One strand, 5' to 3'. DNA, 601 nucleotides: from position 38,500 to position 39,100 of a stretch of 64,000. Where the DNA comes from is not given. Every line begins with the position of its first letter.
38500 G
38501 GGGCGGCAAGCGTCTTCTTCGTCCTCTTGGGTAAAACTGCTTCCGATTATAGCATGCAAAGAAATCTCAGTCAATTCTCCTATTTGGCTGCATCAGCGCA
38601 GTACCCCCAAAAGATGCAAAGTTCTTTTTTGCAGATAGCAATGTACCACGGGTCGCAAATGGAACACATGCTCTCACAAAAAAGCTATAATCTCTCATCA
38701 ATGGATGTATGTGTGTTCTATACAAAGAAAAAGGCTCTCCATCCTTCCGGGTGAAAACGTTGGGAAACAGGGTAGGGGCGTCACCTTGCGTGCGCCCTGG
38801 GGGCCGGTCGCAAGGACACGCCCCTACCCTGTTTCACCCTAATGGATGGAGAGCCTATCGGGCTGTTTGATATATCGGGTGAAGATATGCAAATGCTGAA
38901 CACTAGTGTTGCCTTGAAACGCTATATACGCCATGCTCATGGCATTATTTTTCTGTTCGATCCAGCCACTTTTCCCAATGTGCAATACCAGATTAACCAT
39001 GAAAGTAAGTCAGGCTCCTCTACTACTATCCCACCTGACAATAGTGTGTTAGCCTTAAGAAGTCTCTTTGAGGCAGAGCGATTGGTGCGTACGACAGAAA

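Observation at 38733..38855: Family of about 125-bp MITE/REP-like nested-palindrome elements (at least 7 copies in the window)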

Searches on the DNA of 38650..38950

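Call 81: search_rna_families(source=window, start=38650, end=38950, threshold=evalue, max_evalue=1)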
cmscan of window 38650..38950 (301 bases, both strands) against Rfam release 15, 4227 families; matches with E-value up to 1: 2.
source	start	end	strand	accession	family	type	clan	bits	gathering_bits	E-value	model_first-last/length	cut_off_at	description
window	38765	38856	-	RF02082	STnc540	Gene; sRNA;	-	21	38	0.016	9-95/202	no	Enterobacterial sRNA STnc540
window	38865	38889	+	RF01082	SBWMV1_UPD-PKh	Cis-reg;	-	17.2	32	0.92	1-25/25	no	Pseudoknot of upstream pseudoknot domain (UPD) of the 3'UTR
